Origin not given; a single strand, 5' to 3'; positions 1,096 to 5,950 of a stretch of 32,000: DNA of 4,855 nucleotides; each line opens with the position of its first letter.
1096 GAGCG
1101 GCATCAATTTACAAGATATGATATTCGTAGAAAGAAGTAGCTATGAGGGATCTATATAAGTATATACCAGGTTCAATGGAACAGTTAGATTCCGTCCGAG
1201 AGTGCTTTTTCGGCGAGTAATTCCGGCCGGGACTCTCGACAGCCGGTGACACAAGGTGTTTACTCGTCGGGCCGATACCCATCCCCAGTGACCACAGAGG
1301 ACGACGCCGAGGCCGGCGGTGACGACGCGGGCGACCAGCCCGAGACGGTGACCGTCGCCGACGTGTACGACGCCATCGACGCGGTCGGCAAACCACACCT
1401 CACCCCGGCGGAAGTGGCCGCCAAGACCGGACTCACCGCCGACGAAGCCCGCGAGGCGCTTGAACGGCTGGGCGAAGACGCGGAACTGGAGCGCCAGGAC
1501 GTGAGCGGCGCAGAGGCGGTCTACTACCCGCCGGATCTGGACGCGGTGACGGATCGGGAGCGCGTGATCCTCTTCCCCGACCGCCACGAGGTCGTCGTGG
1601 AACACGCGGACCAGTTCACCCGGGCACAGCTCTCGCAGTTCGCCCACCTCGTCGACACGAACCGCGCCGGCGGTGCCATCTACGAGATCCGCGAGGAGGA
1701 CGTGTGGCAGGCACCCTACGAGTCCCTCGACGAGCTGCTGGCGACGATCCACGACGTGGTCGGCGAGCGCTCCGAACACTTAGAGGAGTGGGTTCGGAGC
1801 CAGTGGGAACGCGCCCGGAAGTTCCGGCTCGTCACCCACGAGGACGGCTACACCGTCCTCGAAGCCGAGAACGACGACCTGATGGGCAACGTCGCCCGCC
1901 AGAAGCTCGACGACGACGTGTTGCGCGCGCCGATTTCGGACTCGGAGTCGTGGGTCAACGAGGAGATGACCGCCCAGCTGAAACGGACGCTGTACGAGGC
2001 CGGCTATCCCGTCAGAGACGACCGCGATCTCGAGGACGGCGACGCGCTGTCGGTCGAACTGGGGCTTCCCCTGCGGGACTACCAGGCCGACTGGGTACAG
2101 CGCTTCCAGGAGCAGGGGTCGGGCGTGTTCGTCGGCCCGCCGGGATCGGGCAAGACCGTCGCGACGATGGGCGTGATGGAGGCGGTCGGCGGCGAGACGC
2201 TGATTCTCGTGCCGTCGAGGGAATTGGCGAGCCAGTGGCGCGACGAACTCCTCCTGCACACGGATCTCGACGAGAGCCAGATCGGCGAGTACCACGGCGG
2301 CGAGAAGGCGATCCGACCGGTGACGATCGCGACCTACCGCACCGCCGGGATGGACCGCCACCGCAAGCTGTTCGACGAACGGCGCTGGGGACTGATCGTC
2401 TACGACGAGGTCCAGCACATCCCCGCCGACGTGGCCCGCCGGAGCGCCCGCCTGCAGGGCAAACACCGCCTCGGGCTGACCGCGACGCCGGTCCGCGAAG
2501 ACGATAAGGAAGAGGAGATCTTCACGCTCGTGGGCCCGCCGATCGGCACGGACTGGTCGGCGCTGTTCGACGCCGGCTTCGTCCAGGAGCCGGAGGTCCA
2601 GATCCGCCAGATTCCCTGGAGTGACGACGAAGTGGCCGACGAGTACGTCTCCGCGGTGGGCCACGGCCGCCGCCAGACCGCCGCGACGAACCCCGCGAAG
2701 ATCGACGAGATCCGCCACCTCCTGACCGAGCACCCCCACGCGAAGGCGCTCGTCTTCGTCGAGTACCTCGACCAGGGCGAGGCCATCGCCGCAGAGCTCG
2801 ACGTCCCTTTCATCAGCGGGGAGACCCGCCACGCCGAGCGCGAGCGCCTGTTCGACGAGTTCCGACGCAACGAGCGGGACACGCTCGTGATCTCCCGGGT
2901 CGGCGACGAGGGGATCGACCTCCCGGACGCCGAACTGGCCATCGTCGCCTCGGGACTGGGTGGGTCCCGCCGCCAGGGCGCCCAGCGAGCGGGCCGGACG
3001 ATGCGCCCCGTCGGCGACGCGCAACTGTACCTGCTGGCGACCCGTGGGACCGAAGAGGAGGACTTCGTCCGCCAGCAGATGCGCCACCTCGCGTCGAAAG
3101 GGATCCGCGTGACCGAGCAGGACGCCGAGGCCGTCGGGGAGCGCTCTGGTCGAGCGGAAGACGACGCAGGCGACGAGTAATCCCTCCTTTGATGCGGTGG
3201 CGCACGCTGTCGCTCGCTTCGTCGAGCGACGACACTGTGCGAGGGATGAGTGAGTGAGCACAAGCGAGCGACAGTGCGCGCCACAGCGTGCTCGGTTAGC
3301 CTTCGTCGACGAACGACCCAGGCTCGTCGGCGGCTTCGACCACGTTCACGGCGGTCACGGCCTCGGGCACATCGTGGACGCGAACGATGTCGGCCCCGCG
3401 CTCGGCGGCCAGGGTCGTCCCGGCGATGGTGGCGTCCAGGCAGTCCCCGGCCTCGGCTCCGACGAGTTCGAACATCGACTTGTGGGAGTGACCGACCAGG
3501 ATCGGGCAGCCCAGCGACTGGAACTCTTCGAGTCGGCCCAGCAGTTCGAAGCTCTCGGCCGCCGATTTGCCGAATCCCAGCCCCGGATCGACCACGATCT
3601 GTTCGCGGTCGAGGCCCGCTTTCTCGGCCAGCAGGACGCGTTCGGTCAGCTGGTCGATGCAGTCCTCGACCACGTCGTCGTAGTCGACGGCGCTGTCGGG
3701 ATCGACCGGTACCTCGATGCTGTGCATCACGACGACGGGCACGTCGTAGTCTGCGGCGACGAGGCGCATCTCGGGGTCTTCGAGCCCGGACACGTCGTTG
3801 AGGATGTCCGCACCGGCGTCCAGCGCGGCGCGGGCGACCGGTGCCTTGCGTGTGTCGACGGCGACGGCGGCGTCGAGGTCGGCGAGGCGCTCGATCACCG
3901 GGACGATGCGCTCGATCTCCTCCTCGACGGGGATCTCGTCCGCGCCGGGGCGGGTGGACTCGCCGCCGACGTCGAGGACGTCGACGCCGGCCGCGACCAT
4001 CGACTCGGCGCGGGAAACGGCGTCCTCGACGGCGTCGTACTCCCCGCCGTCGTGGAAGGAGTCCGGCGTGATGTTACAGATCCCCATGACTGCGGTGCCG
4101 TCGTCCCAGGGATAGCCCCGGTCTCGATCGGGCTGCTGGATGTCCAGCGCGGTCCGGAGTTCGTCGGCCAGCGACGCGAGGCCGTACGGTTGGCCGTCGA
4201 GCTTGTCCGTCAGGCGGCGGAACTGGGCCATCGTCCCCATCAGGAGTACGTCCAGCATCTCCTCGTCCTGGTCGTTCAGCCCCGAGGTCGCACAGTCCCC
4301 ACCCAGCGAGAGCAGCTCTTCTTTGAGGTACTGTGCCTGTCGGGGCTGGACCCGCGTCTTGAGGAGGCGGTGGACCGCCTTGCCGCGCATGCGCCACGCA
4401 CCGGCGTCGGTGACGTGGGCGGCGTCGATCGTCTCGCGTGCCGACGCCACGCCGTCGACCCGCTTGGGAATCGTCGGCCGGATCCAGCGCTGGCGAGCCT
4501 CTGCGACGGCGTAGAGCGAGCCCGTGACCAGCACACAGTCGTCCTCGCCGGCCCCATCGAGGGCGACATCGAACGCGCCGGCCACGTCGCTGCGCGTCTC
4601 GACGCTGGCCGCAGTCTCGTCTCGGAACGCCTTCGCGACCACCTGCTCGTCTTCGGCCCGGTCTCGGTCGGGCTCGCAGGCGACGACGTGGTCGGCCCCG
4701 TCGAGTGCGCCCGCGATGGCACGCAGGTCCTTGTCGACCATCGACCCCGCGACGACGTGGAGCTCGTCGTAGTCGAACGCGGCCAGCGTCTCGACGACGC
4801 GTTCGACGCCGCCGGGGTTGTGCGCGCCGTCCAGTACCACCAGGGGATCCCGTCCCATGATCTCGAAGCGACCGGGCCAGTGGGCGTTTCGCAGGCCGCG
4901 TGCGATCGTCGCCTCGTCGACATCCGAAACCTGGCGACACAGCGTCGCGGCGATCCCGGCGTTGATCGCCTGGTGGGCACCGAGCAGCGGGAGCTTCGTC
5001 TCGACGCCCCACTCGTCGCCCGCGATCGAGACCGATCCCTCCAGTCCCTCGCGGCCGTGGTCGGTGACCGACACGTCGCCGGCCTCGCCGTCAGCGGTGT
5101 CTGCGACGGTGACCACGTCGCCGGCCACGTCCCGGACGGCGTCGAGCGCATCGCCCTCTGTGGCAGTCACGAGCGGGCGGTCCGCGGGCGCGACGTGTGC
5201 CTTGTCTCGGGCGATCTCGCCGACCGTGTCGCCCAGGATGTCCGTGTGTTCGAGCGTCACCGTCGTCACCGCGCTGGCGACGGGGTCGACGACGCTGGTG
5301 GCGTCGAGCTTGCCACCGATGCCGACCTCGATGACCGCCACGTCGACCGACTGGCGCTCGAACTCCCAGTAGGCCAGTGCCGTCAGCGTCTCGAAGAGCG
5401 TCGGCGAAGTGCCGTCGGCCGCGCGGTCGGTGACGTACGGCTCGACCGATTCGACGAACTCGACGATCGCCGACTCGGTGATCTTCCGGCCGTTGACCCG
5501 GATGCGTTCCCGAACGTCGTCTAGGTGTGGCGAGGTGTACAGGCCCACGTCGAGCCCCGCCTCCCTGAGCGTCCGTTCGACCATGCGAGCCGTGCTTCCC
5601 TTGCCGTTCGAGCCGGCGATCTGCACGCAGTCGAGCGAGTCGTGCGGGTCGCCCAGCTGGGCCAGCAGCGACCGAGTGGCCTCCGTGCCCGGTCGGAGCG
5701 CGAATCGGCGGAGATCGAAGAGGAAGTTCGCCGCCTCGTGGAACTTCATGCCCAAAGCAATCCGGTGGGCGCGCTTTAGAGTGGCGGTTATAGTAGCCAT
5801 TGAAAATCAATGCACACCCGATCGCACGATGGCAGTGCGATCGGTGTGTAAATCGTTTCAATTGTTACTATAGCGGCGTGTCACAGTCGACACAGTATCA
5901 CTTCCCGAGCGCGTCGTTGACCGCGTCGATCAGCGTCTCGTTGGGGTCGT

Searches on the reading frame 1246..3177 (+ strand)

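Call 52: search_protein_families(library=pfam, proteins=[window:1246-3177:+], max_evalue=0.001)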
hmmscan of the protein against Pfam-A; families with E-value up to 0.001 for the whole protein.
window:1246-3177:+ (644 aa): 5 families
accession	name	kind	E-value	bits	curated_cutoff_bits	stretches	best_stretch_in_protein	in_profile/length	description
PF16203.11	ERCC3_RAD25_C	-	4.5e-24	85.5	27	1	462-619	22-189/248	ERCC3/RAD25/XPB C-terminal helicase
PF04851.21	ResIII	-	2.4e-18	67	22.5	1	275-417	3-164/164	Type III restriction enzyme, res subunit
PF00271.37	Helicase_C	-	5.3e-15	56.1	23.5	1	485-587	2-108/110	Helicase conserved C-terminal domain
PF00176.29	SNF2-rel_dom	-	2.6e-08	33.8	24.9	1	287-429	12-175/290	SNF2-related domain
PF00270.35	DEAD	-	9.5e-06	25.9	26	1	278-416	2-161/167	DEAD/DEAH box helicase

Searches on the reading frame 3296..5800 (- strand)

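Call 52: search_protein_families(library=pfam, proteins=[window:3296-5800:-], max_evalue=0.001)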
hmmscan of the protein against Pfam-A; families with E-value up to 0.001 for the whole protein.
window:3296-5800:- (834 aa): 3 families
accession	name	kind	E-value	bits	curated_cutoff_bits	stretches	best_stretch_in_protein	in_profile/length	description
PF00809.28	Pterin_bind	-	1.7e-73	247.7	25.5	1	572-809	1-244/244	Pterin binding enzyme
PF02875.26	Mur_ligase_C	-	2.9e-22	80.3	28.4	1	310-428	1-126/127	Mur ligase, glutamate ligase domain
PF08245.18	Mur_ligase_M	-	2.2e-08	34.7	24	1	61-287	1-199/200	Mur ligase middle domain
